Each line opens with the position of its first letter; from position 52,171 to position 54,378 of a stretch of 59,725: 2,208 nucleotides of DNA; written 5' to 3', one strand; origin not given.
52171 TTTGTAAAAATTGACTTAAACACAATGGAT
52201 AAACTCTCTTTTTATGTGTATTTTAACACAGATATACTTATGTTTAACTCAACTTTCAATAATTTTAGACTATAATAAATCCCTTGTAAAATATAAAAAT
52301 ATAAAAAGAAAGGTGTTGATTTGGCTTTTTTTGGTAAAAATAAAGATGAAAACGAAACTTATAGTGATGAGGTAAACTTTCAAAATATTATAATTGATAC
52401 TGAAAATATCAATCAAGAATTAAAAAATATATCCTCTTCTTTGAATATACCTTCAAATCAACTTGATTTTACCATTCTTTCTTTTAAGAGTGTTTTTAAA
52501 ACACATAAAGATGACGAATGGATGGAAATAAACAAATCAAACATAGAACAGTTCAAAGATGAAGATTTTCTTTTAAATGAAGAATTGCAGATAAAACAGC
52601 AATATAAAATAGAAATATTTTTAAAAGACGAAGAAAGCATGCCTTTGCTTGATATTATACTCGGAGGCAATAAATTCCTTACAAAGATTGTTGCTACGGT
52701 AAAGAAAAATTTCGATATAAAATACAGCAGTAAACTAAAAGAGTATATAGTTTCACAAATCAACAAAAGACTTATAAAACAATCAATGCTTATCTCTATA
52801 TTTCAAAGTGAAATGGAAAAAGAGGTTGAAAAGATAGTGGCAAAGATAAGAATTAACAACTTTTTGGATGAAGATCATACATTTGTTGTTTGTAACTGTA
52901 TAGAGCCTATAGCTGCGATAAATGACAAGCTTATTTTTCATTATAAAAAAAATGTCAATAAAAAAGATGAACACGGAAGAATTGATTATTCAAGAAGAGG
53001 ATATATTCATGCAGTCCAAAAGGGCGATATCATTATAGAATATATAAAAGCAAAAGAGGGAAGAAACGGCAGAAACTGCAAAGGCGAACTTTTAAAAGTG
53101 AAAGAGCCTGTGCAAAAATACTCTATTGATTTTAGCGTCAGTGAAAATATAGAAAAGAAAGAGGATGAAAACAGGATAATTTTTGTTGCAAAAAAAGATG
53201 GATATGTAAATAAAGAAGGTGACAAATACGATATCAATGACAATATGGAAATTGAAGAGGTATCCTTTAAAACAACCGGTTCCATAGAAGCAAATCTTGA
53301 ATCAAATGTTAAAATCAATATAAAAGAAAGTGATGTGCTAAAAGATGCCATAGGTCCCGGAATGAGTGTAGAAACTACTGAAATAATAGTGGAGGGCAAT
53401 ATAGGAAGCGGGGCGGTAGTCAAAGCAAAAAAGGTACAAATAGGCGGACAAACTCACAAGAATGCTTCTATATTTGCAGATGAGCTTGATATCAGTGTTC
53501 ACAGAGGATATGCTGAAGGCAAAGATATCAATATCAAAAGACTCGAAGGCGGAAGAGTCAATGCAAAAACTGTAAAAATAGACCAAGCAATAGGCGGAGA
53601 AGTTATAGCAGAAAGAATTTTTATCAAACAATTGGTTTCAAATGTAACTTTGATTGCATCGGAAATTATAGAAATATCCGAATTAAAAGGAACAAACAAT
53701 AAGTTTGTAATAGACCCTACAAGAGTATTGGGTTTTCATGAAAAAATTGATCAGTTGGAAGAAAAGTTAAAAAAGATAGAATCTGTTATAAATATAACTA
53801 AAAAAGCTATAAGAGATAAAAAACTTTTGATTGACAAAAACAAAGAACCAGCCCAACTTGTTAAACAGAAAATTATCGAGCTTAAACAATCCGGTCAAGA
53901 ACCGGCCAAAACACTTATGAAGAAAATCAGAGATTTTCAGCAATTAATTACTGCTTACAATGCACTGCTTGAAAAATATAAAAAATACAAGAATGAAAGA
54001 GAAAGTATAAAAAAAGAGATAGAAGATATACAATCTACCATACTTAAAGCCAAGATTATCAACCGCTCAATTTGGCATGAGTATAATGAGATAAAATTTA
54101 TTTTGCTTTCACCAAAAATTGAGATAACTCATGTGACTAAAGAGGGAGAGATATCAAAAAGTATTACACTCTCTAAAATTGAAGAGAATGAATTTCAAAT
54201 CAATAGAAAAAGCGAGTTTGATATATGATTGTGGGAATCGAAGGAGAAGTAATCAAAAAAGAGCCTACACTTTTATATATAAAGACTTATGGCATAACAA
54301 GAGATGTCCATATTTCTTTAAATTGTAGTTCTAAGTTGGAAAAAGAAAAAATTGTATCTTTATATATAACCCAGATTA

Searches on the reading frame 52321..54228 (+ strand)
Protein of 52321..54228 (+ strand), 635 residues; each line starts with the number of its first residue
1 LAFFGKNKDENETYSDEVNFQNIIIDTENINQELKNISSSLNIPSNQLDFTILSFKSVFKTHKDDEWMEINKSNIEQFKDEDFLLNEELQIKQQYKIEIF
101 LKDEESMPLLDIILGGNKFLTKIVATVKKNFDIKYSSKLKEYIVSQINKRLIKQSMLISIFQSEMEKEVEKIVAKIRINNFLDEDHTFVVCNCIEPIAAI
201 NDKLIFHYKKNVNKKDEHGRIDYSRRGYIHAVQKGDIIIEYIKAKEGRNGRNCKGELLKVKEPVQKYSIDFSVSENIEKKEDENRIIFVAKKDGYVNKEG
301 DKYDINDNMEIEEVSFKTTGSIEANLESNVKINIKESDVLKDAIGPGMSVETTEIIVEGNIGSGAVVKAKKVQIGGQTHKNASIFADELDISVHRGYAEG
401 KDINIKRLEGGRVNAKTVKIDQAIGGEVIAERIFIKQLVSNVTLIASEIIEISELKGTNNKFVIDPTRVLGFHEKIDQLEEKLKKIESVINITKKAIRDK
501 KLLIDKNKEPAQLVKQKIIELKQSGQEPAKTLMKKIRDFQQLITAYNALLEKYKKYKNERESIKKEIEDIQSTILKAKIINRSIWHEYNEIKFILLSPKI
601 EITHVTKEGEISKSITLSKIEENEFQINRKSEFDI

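Call 74: search_protein_families(library=pfam, proteins=[window:52321-54228:+], max_evalue=0.00001)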
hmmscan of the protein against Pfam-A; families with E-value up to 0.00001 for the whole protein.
window:52321-54228:+ (635 aa): 1 family
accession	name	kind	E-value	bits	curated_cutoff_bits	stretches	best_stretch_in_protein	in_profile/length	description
PF20250.3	FapA_N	-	9.3e-20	71.2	27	1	140-299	23-176/178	Flagellar Assembly Protein A N-terminal region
